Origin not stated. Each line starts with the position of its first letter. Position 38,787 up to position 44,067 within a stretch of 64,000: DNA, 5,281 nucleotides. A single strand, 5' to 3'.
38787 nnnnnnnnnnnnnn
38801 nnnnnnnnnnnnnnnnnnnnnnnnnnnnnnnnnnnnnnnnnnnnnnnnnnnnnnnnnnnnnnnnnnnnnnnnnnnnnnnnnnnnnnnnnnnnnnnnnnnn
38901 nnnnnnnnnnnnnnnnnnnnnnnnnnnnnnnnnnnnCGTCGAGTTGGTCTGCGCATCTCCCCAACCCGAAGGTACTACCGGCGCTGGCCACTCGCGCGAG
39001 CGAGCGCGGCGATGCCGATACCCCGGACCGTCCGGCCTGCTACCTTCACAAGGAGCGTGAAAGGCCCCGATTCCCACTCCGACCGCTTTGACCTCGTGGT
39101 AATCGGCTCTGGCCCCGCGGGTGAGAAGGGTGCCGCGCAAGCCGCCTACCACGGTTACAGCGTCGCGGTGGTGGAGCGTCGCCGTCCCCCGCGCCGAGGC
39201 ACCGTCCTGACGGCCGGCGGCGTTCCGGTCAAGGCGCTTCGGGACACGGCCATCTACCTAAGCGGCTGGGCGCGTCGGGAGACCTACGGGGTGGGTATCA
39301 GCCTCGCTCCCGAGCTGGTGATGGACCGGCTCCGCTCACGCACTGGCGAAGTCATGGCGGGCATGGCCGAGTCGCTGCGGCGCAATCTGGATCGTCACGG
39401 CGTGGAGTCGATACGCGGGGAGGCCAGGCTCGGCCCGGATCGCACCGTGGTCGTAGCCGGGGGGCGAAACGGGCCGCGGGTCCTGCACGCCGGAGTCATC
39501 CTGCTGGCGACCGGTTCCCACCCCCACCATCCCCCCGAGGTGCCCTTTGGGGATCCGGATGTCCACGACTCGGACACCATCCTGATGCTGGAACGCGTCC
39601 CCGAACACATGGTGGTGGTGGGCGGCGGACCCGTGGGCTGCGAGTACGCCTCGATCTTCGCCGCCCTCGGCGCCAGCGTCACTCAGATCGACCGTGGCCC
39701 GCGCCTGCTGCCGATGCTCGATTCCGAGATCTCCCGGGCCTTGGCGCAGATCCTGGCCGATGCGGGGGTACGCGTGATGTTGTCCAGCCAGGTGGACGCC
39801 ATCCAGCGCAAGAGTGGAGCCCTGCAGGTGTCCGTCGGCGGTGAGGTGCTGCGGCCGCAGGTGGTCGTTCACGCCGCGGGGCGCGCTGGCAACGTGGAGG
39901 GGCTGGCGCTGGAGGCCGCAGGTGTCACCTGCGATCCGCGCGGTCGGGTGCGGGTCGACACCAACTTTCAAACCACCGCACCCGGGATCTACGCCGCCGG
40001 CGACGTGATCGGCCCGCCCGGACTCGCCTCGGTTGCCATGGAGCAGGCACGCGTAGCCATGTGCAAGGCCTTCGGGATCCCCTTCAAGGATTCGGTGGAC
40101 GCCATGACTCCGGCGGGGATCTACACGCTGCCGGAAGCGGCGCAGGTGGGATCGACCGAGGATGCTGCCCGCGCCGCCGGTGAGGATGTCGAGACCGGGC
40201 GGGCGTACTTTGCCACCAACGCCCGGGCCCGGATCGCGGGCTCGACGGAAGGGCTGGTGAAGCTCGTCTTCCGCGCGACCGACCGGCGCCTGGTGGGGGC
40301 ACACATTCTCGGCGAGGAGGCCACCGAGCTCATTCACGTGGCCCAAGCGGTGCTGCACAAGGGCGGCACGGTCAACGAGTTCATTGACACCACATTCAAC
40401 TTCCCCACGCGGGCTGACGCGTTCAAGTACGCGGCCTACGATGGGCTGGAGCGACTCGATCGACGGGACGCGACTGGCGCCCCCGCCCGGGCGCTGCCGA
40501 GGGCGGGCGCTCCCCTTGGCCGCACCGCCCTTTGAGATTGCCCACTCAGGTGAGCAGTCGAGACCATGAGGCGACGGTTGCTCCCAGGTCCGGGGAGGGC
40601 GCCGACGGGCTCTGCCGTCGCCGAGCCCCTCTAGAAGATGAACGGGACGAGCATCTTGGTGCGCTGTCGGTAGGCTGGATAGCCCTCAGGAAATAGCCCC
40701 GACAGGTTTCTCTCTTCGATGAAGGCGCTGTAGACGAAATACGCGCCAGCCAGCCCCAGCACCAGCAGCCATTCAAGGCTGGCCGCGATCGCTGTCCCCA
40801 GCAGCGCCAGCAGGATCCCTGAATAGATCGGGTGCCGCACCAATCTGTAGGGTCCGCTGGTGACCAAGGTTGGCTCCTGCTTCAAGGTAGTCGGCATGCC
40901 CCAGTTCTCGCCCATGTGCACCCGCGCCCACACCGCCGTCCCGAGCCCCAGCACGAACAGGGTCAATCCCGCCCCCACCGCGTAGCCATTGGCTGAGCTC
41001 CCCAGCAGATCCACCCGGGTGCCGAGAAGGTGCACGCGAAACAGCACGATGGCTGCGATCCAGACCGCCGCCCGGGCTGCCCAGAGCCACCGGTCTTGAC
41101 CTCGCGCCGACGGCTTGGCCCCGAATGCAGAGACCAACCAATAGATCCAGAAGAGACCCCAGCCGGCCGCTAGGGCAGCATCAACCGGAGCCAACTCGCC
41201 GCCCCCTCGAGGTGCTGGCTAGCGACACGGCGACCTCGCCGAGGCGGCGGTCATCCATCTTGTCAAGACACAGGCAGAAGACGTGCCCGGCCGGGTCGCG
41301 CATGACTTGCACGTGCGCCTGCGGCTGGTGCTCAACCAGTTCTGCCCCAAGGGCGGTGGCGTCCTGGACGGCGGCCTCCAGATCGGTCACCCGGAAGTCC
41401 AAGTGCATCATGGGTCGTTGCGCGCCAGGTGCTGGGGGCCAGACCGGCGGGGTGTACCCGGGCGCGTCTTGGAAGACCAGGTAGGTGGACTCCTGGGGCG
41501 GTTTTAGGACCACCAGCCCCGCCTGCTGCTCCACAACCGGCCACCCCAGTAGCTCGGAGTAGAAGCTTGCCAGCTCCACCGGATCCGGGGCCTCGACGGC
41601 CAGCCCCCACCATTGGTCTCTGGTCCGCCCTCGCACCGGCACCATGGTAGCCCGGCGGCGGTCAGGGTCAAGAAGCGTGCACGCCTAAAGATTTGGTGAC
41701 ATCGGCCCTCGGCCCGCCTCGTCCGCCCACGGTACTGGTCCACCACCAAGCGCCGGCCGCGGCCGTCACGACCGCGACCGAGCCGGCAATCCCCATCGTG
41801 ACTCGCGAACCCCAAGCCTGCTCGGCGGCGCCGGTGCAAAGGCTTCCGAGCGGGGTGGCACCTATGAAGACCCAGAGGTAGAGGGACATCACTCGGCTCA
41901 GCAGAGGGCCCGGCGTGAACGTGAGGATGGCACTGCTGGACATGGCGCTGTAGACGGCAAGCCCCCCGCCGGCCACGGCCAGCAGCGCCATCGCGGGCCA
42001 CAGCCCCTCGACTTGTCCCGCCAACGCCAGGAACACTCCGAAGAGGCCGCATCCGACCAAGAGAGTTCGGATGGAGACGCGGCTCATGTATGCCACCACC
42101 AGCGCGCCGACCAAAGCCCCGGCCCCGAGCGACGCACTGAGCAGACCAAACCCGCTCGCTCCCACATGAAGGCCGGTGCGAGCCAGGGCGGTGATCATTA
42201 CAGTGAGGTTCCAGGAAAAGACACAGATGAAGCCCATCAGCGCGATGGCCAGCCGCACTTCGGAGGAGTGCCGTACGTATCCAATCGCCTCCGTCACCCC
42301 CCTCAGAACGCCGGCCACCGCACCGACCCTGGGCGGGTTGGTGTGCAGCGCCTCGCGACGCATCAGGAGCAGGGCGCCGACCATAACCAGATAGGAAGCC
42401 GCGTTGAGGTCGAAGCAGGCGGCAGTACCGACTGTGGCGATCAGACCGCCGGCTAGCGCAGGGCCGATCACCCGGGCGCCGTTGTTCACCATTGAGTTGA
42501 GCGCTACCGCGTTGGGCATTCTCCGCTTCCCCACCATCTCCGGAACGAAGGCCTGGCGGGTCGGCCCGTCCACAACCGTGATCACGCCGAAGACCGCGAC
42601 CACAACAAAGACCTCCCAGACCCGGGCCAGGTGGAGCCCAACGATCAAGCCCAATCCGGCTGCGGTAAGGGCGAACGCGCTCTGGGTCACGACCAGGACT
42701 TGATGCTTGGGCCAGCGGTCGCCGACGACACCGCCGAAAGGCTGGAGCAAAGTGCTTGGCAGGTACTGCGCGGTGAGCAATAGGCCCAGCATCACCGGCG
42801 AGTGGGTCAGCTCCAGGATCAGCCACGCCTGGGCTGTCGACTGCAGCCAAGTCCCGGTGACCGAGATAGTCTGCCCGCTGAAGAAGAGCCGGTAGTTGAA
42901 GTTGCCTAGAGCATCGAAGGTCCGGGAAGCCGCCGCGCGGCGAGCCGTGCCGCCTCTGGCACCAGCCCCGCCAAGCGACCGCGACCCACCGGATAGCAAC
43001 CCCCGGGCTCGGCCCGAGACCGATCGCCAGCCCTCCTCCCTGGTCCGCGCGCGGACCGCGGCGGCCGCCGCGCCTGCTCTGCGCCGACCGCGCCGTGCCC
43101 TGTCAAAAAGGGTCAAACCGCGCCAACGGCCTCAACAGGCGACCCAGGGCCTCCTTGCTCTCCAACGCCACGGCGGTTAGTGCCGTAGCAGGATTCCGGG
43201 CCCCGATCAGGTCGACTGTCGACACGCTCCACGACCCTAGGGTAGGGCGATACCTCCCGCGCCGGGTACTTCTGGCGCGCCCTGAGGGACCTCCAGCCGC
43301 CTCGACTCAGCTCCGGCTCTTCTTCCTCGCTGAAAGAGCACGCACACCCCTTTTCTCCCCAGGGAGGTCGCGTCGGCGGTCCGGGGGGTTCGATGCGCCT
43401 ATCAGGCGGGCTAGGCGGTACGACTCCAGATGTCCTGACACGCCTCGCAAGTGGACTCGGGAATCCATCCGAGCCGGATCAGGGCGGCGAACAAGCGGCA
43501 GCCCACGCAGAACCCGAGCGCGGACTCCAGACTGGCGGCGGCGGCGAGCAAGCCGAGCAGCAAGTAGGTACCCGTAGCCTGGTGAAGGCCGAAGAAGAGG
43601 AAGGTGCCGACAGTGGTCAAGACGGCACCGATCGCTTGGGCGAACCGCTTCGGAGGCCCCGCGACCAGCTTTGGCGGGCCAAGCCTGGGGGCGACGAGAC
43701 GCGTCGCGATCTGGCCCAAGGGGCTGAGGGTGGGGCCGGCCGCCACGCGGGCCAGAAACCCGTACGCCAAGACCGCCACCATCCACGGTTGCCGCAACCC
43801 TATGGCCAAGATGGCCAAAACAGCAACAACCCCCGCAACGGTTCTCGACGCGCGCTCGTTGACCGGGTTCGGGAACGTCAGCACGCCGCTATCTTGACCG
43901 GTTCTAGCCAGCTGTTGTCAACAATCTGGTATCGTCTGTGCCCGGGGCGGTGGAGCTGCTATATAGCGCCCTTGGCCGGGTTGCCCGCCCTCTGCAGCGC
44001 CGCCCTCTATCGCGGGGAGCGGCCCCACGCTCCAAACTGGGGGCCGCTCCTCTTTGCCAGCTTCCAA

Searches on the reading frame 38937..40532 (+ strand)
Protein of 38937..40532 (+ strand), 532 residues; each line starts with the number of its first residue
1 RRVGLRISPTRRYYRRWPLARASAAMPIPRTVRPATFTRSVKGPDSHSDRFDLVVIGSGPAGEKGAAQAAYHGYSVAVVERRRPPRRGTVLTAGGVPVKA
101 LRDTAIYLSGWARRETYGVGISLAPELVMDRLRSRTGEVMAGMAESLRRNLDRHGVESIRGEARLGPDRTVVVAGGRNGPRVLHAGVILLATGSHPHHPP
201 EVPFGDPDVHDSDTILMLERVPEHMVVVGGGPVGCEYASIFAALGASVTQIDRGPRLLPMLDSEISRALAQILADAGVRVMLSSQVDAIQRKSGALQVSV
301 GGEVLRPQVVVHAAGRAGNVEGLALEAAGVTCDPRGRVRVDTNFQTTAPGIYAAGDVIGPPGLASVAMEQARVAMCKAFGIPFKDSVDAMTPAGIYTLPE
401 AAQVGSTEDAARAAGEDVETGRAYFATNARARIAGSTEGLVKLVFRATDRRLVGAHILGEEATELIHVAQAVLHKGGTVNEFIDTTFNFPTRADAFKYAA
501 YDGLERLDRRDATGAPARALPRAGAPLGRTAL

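Call 7: search_protein_families(library=pfam, proteins=[window:38937-40532:+], max_evalue=0.00001)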
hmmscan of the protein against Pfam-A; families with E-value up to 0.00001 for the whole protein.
window:38937-40532:+ (532 aa): 7 families
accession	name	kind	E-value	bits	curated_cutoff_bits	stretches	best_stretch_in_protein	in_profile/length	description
PF07992.20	Pyr_redox_2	-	7.1e-55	186.9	26.1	1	51-371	1-291/291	Pyridine nucleotide-disulphide oxidoreductase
PF02852.28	Pyr_redox_dim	-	3.4e-28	98.5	25.3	1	391-499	1-109/110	Pyridine nucleotide-disulphide oxidoreductase, dimerisation domain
PF00070.33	Pyr_redox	-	2.2e-23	83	22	1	224-294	1-71/82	Pyridine nucleotide-disulphide oxidoreductase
PF13738.12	Pyr_redox_3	-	1e-11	45.1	30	1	182-355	122-305/305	Pyridine nucleotide-disulphide oxidoreductase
PF03486.20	HI0933_like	-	1.8e-08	34.6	50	0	52-95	2-45/244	HI0933-like protein Rossmann domain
PF00890.30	FAD_binding_2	-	2.3e-06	27.5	20.4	0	52-96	1-45/414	FAD binding domain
PF01262.27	AlaDh_PNT_C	-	7.1e-06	26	23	0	222-272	28-78/214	Alanine dehydrogenase/PNT, C-terminal domain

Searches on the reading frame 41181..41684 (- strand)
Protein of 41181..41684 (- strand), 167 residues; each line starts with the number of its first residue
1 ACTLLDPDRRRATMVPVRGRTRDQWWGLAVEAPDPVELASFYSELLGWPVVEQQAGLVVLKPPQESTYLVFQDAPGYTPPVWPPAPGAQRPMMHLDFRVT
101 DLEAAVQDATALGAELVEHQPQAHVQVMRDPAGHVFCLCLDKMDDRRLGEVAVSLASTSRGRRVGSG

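Call 50: search_protein_families(library=pfam, proteins=[window:41181-41684:-], max_evalue=0.00001)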
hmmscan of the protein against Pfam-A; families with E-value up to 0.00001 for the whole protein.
window:41181-41684:- (167 aa): 2 families
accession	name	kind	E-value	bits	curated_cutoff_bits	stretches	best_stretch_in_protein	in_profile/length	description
PF18029.7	Glyoxalase_6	-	3.6e-25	89.1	23.6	1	29-139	3-106/106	Glyoxalase-like domain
PF00903.31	Glyoxalase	-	5.5e-07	30.4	20.6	1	33-138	10-121/121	Glyoxalase/Bleomycin resistance protein/Dioxygenase superfamily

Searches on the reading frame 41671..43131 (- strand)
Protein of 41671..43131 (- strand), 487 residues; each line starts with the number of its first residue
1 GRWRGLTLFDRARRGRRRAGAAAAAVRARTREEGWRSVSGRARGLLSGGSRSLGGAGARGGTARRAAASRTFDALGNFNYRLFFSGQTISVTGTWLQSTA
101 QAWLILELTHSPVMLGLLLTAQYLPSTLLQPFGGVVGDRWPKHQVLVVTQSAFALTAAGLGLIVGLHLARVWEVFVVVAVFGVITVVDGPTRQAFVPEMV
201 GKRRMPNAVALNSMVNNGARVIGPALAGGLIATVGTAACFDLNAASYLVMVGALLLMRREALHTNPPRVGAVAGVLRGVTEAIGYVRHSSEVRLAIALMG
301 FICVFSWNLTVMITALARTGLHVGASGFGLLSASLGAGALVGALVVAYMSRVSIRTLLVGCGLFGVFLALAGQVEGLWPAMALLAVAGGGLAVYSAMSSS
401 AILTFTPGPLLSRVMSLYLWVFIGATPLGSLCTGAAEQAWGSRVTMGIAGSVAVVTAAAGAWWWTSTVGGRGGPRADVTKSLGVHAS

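Call 8: search_protein_families(library=pfam, proteins=[window:41671-43131:-], max_evalue=0.00001)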
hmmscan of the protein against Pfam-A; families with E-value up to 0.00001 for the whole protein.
window:41671-43131:- (487 aa): 2 families
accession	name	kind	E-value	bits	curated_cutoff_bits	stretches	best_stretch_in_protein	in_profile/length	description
PF05977.19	MFS_3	-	2.7e-48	165.1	27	1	75-459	7-389/524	Transmembrane secretion effector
PF07690.21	MFS_1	-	1.3e-28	100.4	33.4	2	84-349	2-261/347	Major Facilitator Superfamily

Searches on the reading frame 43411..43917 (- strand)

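Call 50: search_protein_families(library=pfam, proteins=[window:43411-43917:-], max_evalue=0.00001)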
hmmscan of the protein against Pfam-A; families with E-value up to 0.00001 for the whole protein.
window:43411-43917:- (168 aa): 1 family
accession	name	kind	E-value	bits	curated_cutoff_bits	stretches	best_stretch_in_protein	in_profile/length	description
PF14340.12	DUF4395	-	3.1e-34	118.5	24.5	1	19-148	1-130/130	Domain of unknown function (DUF4395)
